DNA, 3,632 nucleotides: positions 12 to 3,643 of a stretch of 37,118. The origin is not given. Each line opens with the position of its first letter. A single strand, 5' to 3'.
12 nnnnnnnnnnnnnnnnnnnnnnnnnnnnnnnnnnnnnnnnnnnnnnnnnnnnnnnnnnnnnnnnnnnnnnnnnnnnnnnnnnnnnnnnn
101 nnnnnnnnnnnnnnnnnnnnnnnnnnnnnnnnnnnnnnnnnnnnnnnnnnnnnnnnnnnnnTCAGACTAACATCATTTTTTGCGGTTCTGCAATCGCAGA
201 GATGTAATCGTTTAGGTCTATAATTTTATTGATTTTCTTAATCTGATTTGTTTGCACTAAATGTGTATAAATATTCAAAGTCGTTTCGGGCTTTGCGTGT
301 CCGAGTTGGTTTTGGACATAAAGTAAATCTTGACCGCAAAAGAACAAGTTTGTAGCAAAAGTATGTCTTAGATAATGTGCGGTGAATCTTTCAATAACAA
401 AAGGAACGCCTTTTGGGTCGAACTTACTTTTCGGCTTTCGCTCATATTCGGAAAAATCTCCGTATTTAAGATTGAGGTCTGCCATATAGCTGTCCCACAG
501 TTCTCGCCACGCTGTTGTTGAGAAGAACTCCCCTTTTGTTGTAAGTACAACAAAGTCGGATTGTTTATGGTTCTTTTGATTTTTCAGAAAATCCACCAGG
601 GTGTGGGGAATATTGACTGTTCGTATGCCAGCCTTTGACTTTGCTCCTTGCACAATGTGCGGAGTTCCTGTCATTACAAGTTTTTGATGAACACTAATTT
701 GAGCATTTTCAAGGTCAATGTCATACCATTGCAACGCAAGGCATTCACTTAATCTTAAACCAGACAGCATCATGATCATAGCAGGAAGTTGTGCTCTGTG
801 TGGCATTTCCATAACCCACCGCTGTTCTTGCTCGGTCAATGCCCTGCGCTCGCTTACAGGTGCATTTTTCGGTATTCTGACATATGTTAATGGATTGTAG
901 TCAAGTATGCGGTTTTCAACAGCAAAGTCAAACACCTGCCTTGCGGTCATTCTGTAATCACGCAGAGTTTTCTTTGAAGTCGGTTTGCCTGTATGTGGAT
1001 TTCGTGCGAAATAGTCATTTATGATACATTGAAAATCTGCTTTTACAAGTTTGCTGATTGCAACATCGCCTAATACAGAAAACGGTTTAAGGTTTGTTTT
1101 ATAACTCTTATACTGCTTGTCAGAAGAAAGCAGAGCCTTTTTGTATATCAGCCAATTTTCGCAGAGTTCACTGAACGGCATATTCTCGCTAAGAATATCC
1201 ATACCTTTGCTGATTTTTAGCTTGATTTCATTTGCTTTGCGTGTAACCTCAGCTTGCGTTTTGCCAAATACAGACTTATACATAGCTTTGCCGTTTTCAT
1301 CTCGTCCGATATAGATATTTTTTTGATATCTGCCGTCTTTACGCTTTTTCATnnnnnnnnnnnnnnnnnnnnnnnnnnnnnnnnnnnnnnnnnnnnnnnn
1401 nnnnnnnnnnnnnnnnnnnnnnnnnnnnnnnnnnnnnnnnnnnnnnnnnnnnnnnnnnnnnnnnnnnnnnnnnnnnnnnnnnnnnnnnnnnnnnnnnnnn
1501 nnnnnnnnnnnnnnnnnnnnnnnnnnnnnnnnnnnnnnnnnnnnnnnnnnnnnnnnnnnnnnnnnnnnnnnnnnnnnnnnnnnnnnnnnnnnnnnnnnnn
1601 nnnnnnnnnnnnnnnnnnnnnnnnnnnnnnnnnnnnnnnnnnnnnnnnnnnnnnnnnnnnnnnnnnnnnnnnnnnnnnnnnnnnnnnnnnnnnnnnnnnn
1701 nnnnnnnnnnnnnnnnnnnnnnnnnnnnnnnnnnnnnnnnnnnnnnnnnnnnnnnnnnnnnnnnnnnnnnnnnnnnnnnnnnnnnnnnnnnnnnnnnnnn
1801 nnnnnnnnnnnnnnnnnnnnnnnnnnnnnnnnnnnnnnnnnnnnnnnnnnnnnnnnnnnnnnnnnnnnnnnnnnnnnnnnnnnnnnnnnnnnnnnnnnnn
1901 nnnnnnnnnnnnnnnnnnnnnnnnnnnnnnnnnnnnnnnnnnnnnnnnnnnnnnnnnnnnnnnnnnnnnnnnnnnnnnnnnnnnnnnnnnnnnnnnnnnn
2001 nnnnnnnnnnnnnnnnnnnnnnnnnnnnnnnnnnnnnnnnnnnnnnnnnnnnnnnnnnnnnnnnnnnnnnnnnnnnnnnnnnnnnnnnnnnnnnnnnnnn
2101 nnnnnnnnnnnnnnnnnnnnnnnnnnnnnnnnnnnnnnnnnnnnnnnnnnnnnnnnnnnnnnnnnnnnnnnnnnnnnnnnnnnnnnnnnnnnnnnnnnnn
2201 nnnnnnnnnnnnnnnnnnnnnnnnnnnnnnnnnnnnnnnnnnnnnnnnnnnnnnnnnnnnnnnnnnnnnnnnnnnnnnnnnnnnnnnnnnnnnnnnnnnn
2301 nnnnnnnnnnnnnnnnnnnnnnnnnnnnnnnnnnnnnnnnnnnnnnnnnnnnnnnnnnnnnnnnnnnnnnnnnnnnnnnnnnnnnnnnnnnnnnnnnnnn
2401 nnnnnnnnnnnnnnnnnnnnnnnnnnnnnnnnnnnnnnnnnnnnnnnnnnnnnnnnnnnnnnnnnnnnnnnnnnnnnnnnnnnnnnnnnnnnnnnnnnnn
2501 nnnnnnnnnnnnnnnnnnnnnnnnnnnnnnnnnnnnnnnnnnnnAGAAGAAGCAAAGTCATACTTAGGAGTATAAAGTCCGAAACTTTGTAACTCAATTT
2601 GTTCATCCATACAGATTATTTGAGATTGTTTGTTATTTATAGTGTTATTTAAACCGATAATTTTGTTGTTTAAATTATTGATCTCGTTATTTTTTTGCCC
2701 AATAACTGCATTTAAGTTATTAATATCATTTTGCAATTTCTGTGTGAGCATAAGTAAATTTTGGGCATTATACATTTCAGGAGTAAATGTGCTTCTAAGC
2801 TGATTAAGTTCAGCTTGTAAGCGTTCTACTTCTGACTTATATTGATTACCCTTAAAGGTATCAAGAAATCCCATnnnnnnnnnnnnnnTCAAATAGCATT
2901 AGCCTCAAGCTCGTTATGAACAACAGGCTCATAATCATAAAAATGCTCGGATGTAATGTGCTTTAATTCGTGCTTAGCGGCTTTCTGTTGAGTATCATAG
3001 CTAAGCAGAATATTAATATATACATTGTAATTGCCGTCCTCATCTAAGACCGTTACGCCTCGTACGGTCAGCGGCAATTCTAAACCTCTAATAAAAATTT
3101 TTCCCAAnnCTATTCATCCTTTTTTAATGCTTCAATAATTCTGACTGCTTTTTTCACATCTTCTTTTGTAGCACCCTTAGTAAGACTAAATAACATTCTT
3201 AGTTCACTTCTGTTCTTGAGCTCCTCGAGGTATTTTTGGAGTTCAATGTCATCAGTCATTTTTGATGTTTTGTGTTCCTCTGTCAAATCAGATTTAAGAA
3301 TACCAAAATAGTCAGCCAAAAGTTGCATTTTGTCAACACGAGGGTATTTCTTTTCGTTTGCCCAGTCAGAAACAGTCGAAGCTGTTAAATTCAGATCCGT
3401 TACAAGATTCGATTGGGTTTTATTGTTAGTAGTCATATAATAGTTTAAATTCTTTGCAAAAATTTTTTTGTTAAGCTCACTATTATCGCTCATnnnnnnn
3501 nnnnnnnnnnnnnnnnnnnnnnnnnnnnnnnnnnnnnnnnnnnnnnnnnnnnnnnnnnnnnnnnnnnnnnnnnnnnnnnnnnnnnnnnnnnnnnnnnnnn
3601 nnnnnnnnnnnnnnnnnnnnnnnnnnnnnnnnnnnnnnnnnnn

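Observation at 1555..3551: DUF4041/T5orf172 nuclease-like protein co-transcribed with the lysogeny repressor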

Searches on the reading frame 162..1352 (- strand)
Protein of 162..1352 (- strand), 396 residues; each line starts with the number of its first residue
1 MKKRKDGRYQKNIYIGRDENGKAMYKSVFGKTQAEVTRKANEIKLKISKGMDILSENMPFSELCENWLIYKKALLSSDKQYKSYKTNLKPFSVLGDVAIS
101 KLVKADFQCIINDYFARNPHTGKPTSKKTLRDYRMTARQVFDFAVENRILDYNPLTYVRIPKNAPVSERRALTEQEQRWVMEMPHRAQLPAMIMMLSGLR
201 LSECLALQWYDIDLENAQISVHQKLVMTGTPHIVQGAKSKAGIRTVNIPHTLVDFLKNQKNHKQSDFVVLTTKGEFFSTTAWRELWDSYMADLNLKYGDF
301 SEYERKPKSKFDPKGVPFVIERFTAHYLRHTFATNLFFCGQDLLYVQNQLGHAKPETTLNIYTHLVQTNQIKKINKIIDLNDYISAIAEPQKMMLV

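Call 3: search_protein_families(library=pfam, proteins=[window:162-1352:-], max_evalue=0.01)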
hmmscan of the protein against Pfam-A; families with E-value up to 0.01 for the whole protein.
window:162-1352:- (396 aa): 1 family
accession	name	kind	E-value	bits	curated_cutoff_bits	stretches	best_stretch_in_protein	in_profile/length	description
PF00589.27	Phage_integrase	-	3.8e-20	72.8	27.1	1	186-365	23-168/172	Phage integrase family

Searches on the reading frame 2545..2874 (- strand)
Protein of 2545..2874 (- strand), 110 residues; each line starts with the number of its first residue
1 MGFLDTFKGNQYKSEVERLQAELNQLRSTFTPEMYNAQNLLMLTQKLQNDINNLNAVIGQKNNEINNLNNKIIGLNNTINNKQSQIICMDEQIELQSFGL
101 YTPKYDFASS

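Call 36: search_protein_families(library=pfam, proteins=[window:2545-2874:-], max_evalue=10)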
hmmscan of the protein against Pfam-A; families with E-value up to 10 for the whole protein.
seq(110 aa): 46 families (the best 25 are shown)
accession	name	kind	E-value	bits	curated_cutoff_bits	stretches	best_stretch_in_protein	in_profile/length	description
PF04513.17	Baculo_PEP_C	-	0.0029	18.1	38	1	13-84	51-120/140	Baculovirus polyhedron envelope protein, PEP, C terminus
PF14662.11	KASH_CCD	-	0.0029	18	43.3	1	13-85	101-173/191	Coiled-coil region of CCDC155 or KASH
PF03528.20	Rabaptin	-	0.0033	16.7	26.7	1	10-81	136-203/486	Rabaptin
PF10473.14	CENP-F_leu_zip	-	0.0034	17.9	34.5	1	12-94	50-125/140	Leucine-rich repeats of kinetochore protein Cenp-F/LEK1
PF03938.19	OmpH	-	0.0061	17.2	32.4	1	9-82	28-99/141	Outer membrane protein (OmpH-like)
PF06248.19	Zw10_N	-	0.009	17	26.3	1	17-67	10-61/93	Centromere/kinetochore Zw10 N-terminal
PF17098.10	Wtap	-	0.0097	16.3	35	1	11-86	63-134/155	WTAP/Mum2p family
PF16752.10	TBCC_N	-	0.016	16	27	1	2-32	83-113/115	Tubulin-specific chaperone C N-terminal domain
PF15175.11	SPATA24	-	0.018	15.3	27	1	11-84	85-158/182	Spermatogenesis-associated protein 24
PF17749.6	MIP-T3_C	-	0.02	15.4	25.8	1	15-80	79-148/154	Microtubule-binding protein MIP-T3 C-terminal region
PF06785.16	UPF0242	-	0.027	15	33.5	1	15-78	98-186/194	Uncharacterised protein family (UPF0242) N-terminus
PF05791.16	Bacillus_HBL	-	0.027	14.8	29.1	1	9-86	100-174/177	Bacillus haemolytic enterotoxin (HBL)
PF22216.1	Sas-6_C_CC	-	0.028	15.1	27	2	12-30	36-54/57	Spindle assembly abnormal protein 6 homolog, C-terminal coiled coil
PF18977.5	DUF5713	-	0.03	15.1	27.3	1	13-74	19-81/107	Family of unknown function (DUF5713)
PF25762.1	HAUS1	-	0.039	14.2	40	1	11-89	118-198/236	HAUS augmin-like complex subunit 1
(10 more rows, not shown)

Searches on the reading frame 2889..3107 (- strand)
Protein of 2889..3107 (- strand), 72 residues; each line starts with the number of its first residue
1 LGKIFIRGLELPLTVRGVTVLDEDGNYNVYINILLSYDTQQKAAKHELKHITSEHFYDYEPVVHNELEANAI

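Call 3: search_protein_families(library=pfam, proteins=[window:2889-3107:-], max_evalue=0.01)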
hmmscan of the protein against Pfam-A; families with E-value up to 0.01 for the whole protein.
window:2889-3107:- (72 aa): 0 families

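Call 4: search_protein_families(library=padloc, proteins=[window:2889-3107:-], max_evalue=0.01)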
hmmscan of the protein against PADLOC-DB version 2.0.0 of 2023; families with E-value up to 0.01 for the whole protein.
window:2889-3107:- (72 aa): 2 families
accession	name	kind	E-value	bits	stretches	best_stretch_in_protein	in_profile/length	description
PDLC04776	PDC-M69B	-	0.0001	20.1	1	24-56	65-97/272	-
PDLC03950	RmrA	-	0.0037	14.3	1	6-60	160-215/369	-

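Call 5: search_protein_families(library=phrogs, proteins=[window:2889-3107:-], max_evalue=0.001)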
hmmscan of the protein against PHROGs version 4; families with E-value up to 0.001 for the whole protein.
window:2889-3107:- (72 aa): 2 families
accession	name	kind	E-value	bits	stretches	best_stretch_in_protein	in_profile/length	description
phrog_20886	-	unknown function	9.8e-09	35.8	1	14-58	14-58/72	-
phrog_20936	-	unknown function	2.1e-07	32.2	1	10-58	12-60/91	-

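Call 11: search_protein_families(library=ncbifam, proteins=[window:2889-3107:-], max_evalue=0.01)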
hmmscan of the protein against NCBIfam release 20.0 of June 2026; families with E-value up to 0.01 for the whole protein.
window:2889-3107:- (72 aa): 0 families

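Call 36: search_protein_families(library=pfam, proteins=[window:2889-3107:-], max_evalue=10)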
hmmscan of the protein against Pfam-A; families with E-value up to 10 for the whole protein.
window:2889-3107:- (72 aa): 0 families

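Call 37: find_homologous_proteins(query=window:2889-3107:-, max_evalue=0.001)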
Query window:2889-3107:- (72 aa): 67 proteins with E <= 0.001 among 67 candidates.
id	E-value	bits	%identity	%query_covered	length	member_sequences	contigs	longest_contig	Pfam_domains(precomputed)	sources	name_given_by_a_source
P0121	3.3e-39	149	97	100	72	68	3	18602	-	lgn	-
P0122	9.5e-35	135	85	100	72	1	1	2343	-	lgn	-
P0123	2.0e-33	131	85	100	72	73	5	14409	-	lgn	-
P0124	2.4e-33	131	81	100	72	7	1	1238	-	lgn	-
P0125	1.3e-32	128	81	100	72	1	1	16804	-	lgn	-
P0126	2.1e-32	128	78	100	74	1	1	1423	-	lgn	-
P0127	2.6e-32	128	81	100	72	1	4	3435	-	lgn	-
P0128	3.6e-32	127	79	100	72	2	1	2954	-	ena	-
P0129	4.2e-32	127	79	100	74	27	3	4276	-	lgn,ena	-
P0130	4.9e-32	127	79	100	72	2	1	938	-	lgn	-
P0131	6.0e-32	126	78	100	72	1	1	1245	-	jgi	jgi:hypothetical protein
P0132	6.1e-32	126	80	99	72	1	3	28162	-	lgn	-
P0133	6.5e-32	126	83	99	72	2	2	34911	-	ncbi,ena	-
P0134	7.8e-32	126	79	100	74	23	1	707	-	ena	-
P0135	1.0e-31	126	78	100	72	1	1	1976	-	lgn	-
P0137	2.4e-31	124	80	99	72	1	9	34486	-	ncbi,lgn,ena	-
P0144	1.3e-30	122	75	100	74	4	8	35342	-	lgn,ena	-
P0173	1.8e-22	96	68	99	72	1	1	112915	-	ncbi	-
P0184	1.1e-12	65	54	94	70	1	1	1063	PF06114.20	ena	-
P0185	4.1e-12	64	53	94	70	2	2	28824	PF06114.20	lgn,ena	-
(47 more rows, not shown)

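Call 39: search_solved_structures(query=A3, max_evalue=10, show_alignments=2)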
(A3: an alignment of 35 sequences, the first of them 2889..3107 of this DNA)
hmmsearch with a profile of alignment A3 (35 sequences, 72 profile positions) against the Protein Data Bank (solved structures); distinct sequences matched with E-value up to 10: 4.
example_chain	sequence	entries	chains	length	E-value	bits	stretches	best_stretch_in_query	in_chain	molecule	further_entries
9i65_E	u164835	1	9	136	0.8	13.1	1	16-37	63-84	DUF4183 domain-containing protein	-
3dyt_A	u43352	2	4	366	0.9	12.9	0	42-70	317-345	Sorting nexin-9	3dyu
2rai_A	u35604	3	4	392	1.1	12.7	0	42-70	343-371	Sorting nexin-9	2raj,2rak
9y6s_4L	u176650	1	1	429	1.7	12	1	21-47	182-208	LIM zinc-binding domain-containing protein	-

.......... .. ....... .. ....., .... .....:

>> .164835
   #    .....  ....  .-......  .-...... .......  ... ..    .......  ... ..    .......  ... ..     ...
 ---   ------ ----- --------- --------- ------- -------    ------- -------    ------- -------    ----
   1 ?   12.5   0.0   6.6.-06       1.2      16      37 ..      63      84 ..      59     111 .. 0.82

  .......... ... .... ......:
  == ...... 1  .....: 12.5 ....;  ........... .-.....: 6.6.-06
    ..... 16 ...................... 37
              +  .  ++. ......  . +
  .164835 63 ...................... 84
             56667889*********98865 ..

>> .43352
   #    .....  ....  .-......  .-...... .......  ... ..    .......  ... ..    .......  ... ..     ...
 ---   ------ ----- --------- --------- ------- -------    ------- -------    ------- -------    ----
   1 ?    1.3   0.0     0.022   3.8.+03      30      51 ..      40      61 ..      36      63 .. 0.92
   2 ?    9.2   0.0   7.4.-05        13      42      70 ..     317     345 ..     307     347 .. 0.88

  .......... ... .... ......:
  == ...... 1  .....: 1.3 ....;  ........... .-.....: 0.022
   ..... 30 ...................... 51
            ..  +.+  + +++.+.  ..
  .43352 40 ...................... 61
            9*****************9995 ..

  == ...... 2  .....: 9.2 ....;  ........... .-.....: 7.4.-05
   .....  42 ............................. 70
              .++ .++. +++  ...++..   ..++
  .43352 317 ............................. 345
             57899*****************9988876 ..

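Call 49: find_encoding_contigs(protein=P0137, flank=4000, max_places=4)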
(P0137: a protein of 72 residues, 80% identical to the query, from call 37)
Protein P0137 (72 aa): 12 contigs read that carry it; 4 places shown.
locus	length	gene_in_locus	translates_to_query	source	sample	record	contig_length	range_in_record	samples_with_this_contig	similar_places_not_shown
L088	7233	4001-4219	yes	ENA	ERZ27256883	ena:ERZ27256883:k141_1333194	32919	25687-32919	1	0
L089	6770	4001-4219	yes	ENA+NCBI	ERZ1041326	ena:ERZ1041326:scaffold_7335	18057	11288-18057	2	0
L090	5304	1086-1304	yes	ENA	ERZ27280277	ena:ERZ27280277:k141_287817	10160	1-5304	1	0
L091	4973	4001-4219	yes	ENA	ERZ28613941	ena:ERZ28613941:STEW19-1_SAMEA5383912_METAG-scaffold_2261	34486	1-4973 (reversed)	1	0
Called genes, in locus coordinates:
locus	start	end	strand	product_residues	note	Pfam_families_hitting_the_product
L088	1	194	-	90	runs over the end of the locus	-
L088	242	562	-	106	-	PF04545:Sigma70_r4, PF08281:Sigma70_r4_2 (weak)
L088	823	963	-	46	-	-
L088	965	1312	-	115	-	-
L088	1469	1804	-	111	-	-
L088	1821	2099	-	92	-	-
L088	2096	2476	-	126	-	-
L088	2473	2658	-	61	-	-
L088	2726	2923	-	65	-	-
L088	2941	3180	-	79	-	-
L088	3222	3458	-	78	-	PF12844:HTH_19, PF13560:HTH_31, PF01381:HTH_3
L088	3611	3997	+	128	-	PF12844:HTH_19 (weak), PF13443:HTH_26 (faint), PF01381:HTH_3 (weak)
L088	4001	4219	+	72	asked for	-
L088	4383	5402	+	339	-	PF00589:Phage_integrase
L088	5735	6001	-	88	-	PF04531:Phage_holin_1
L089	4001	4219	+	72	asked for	-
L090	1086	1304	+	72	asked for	-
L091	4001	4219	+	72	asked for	-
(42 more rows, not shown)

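Call 50: find_encoding_contigs(protein=P0173, flank=4000, max_places=3)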
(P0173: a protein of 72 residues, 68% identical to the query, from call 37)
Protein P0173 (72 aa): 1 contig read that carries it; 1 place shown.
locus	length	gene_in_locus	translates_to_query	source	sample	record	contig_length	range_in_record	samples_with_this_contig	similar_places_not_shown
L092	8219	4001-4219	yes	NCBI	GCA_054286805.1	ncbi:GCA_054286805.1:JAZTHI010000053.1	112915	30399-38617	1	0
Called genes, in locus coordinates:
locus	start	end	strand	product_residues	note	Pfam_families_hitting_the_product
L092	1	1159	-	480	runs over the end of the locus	PF02195:ParB_N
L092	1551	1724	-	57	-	-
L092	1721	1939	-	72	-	-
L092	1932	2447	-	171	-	-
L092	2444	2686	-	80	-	-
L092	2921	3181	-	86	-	-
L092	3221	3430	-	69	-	PF12844:HTH_19, PF13560:HTH_31, PF01381:HTH_3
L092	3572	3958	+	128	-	PF13443:HTH_26 (faint), PF01381:HTH_3 (weak)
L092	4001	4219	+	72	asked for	-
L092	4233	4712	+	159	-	-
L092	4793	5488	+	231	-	-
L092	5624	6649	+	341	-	PF14659:Phage_int_SAM_3 (weak), PF00589:Phage_integrase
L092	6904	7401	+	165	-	-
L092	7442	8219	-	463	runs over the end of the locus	-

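Call 51: find_encoding_contigs(protein=P0144, flank=4000, max_places=4)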
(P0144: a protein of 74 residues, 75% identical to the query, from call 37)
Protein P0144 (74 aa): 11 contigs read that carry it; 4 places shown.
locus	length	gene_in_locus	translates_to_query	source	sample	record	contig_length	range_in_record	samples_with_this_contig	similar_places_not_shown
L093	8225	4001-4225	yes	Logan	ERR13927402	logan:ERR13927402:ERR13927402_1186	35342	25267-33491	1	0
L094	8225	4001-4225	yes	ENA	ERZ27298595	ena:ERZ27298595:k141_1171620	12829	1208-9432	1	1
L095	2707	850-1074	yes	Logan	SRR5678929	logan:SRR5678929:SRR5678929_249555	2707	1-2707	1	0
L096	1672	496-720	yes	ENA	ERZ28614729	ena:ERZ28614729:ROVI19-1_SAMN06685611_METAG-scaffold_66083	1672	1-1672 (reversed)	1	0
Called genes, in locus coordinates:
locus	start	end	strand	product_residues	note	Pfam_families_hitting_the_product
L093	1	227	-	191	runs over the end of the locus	-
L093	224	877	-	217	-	-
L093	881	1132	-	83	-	-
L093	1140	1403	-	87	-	-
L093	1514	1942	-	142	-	-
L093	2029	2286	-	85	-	-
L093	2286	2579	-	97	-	-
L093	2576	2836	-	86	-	-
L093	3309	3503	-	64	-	PF01381:HTH_3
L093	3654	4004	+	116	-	PF12844:HTH_19 (weak), PF13560:HTH_31 (faint), PF01381:HTH_3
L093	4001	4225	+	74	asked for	-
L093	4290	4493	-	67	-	-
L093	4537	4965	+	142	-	PF08937:ThsB_TIR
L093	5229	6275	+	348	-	PF14659:Phage_int_SAM_3 (weak), PF00589:Phage_integrase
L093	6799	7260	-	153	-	PF01668:SmpB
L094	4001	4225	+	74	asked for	-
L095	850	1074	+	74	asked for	-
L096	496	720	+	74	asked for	-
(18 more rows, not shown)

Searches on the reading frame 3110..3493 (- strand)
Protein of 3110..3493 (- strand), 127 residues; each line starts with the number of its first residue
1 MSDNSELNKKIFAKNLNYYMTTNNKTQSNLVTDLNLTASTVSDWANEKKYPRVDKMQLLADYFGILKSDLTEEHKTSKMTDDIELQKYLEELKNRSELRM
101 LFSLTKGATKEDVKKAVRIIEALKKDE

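Call 3: search_protein_families(library=pfam, proteins=[window:3110-3493:-], max_evalue=0.01)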
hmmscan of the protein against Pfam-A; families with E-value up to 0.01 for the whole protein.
window:3110-3493:- (127 aa): 2 families
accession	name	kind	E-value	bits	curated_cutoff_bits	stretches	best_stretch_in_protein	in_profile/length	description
PF13443.12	HTH_26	-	5e-05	23.9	22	1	15-70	1-57/63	Cro/C1-type HTH DNA-binding domain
PF01381.28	HTH_3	-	0.00014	22.2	23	1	24-65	9-50/55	Helix-turn-helix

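Call 4: search_protein_families(library=padloc, proteins=[window:3110-3493:-], max_evalue=0.01)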
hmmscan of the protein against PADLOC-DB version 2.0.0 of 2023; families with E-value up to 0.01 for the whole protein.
window:3110-3493:- (127 aa): 8 families
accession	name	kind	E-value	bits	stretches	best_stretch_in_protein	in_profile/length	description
PDLC03951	RmrA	-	5.7e-05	20.2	1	16-78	13-75/400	-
PDLC03954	RmrA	-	7.4e-05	19.8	1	5-85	5-83/380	-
PDLC02926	HTH_VI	-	0.00041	18.6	1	23-70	13-60/92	-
PDLC04142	capH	-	0.0012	17.9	1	9-127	4-102/103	capH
PDLC03948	RmrA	-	0.002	15.1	1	22-82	19-79/397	-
PDLC04775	PDC-M69A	-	0.0027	16.2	1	14-103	10-99/113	-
PDLC04027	PD-T4-2_A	-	0.0071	13.4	1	4-114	241-351/363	-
PDLC03956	RmrA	-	0.0094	13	0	25-67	23-65/399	-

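Call 5: search_protein_families(library=phrogs, proteins=[window:3110-3493:-], max_evalue=0.001)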
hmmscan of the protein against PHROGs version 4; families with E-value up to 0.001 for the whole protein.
window:3110-3493:- (127 aa): 5 families
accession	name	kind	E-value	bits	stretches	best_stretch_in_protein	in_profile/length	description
phrog_2967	-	transcription regulation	6.6e-19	69.3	1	8-87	7-85/225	transcriptional regulator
phrog_8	-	transcription regulation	8e-11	43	1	7-101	72-168/346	transcriptional regulator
phrog_4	-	transcription regulation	1.7e-08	34.9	1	7-80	128-201/400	transcriptional repressor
phrog_2328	-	transcription regulation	0.00029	21.6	1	11-81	15-85/128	transcriptional repressor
phrog_3037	-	transcription regulation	0.00056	20.8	0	28-65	32-69/189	transcriptional repressor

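Call 11: search_protein_families(library=ncbifam, proteins=[window:3110-3493:-], max_evalue=0.01)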
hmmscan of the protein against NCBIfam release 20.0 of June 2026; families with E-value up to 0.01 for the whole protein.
window:3110-3493:- (127 aa): 1 family
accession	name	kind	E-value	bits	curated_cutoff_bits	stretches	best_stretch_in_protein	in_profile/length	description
NF041951.1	phage_RstR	subfamily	8.7e-05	22.8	80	1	12-87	3-78/108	RstR family transcriptional repressor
